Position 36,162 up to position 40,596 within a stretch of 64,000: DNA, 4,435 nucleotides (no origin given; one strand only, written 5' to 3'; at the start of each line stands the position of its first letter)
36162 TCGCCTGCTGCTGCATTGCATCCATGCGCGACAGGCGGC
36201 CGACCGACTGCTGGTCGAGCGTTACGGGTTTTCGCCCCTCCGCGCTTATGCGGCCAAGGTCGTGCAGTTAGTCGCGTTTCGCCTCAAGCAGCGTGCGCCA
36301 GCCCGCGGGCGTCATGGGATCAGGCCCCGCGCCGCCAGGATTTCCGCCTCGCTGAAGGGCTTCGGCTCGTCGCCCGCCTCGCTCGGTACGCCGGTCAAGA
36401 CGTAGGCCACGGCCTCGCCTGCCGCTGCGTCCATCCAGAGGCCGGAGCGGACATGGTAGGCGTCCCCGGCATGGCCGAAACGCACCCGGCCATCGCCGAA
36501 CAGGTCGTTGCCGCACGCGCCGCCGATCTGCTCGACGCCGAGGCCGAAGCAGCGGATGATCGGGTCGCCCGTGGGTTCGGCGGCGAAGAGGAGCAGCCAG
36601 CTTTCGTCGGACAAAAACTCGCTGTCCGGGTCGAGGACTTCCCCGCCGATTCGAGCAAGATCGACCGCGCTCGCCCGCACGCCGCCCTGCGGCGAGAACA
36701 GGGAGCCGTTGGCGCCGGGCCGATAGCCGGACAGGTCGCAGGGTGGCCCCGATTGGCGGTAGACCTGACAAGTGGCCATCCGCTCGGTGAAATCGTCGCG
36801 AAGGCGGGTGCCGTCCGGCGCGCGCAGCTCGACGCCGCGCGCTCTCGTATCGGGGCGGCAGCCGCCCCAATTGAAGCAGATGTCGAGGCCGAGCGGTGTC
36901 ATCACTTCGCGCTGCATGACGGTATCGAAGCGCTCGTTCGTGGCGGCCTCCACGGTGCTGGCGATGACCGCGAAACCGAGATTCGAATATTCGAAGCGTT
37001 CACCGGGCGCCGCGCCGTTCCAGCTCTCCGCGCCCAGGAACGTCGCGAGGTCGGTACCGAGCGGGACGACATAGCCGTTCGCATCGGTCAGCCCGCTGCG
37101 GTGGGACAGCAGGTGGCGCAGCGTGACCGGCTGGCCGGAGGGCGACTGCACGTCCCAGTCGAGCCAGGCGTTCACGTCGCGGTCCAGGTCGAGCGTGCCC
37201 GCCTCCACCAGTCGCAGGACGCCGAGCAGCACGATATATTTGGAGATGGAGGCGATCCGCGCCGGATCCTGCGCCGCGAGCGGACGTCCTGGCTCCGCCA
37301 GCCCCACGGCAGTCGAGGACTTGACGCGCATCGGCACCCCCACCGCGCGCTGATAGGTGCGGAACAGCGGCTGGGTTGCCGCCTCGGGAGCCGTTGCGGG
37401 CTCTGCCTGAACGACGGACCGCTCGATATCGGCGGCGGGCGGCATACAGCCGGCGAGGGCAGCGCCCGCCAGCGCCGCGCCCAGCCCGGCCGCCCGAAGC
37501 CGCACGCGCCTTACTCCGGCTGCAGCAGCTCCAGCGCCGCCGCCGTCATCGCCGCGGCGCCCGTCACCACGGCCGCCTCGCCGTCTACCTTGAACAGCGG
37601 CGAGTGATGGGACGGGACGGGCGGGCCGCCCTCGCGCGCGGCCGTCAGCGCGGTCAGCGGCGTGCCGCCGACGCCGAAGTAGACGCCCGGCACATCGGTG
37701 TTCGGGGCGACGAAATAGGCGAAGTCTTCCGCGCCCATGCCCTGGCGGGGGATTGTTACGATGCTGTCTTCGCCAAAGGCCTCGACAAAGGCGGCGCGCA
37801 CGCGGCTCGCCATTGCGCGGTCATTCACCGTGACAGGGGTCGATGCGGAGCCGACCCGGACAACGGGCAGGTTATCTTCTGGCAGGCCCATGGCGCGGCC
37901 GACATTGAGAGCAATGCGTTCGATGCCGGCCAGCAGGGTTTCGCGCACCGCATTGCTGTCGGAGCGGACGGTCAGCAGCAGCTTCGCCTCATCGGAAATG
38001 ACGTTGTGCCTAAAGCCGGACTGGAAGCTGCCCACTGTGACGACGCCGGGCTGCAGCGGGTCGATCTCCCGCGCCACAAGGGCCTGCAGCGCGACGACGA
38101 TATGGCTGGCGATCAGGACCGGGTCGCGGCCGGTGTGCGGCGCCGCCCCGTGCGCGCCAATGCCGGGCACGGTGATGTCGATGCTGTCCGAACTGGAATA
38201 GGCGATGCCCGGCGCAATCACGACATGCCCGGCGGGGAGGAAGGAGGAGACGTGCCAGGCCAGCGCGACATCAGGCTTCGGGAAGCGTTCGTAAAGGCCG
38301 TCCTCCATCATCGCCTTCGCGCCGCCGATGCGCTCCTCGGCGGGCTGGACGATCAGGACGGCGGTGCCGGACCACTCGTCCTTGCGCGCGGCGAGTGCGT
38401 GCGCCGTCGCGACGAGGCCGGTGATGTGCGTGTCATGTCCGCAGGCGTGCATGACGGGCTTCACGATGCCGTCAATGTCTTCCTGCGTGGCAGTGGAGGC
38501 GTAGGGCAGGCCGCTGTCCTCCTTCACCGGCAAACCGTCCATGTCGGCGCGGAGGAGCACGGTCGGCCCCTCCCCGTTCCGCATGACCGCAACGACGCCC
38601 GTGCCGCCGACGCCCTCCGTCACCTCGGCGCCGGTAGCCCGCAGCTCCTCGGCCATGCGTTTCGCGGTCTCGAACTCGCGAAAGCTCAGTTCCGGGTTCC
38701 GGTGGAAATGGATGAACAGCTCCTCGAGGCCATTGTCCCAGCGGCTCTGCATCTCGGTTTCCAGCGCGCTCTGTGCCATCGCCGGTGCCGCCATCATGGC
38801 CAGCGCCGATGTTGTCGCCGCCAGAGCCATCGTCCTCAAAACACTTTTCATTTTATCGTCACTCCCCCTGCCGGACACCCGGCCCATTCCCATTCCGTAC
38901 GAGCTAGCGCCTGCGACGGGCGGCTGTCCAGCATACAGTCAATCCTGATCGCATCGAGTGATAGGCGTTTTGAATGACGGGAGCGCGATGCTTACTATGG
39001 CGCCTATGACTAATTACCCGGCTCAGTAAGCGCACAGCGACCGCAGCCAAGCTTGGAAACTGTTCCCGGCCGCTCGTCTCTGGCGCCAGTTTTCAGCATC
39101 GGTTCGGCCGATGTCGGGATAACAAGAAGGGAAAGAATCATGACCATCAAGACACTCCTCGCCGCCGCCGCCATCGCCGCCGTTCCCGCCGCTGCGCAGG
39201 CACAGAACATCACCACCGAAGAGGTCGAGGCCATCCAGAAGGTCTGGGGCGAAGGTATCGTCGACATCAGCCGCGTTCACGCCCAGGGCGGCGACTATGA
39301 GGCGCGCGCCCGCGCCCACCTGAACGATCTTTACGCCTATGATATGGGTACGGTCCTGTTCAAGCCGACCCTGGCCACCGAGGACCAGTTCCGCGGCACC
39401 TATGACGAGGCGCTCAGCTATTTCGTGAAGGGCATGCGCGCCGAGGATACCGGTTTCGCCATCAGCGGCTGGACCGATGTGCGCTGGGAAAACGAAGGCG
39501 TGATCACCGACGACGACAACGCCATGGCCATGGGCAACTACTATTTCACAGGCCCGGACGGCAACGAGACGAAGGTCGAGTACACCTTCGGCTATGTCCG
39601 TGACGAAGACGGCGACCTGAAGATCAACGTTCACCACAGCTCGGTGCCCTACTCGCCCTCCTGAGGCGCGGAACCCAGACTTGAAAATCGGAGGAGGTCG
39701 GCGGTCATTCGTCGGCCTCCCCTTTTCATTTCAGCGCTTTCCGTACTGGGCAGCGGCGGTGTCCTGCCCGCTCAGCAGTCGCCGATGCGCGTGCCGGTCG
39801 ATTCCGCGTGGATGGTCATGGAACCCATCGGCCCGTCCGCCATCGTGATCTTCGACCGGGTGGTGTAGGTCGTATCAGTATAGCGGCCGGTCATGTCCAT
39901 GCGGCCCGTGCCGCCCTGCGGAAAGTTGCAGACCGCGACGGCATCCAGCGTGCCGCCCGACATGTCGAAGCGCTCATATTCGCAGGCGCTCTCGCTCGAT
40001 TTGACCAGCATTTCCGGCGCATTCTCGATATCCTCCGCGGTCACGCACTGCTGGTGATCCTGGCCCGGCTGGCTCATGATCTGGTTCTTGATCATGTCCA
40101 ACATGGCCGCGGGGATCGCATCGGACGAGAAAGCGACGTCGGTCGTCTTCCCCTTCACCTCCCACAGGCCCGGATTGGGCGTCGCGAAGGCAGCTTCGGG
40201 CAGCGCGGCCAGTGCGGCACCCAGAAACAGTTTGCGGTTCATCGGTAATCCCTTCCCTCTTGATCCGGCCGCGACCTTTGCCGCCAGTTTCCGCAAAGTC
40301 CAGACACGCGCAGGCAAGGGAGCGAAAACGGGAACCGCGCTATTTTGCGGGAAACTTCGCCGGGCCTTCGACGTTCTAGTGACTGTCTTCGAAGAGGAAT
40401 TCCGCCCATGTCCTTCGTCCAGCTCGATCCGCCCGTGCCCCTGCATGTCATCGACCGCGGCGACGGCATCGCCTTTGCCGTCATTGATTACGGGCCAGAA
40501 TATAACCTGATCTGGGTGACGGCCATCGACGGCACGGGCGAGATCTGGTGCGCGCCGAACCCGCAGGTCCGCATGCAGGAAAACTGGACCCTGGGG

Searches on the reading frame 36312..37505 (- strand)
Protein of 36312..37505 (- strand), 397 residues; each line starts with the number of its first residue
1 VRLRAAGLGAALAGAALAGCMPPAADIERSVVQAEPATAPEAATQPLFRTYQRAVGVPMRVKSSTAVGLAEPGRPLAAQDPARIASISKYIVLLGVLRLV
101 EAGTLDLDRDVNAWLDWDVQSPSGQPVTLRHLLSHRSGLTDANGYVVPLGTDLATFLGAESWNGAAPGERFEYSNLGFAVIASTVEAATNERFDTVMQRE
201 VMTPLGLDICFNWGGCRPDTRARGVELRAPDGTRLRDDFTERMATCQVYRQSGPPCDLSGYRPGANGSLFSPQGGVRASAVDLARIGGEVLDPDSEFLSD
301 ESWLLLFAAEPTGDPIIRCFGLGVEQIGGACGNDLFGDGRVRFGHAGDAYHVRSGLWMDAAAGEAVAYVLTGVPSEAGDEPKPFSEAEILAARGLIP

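Call 62: search_protein_families(library=pfam, proteins=[window:36312-37505:-], max_evalue=0.00001)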
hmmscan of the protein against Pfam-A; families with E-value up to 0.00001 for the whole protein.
window:36312-37505:- (397 aa): 1 family
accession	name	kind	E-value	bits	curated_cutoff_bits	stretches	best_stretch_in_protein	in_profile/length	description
PF00144.29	Beta-lactamase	-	6.4e-38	131.2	27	1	68-387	36-325/329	Beta-lactamase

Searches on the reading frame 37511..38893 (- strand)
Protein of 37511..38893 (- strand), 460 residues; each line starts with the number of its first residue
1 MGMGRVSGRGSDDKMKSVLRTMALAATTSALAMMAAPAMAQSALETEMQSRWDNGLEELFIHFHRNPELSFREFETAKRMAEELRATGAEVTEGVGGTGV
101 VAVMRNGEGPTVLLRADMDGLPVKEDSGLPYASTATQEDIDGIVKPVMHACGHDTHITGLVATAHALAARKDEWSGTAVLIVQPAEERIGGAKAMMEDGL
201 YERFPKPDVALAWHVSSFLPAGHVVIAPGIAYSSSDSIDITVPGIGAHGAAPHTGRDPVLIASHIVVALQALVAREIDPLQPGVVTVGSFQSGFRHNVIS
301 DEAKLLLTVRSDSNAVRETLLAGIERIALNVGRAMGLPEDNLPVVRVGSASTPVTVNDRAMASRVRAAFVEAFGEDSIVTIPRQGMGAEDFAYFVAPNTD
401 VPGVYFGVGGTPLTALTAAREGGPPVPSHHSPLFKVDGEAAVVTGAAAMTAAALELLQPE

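Call 62: search_protein_families(library=pfam, proteins=[window:37511-38893:-], max_evalue=0.00001)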
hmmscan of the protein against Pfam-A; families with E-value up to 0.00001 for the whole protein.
window:37511-38893:- (460 aa): 2 families
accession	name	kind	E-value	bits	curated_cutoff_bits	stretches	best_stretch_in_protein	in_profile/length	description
PF01546.33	Peptidase_M20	-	1.4e-33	117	24.6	1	113-409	1-177/206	Peptidase family M20/M25/M40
PF07687.19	M20_dimer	-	5e-13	49.4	21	1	236-328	7-99/107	Peptidase dimerisation domain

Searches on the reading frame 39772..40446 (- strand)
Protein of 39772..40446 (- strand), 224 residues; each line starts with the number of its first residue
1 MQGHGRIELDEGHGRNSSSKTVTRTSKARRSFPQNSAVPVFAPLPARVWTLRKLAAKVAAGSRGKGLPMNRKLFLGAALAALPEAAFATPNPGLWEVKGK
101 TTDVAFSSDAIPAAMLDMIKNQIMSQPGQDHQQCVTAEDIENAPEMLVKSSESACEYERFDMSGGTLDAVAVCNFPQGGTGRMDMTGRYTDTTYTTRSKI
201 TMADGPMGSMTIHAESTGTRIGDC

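Call 62: search_protein_families(library=pfam, proteins=[window:39772-40446:-], max_evalue=0.00001)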
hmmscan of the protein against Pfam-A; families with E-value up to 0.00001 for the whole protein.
window:39772-40446:- (224 aa): 1 family
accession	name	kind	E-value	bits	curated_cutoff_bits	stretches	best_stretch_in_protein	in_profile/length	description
PF12276.13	DUF3617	-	5.2e-21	75.9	24.5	1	91-224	2-106/106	Protein of unknown function (DUF3617)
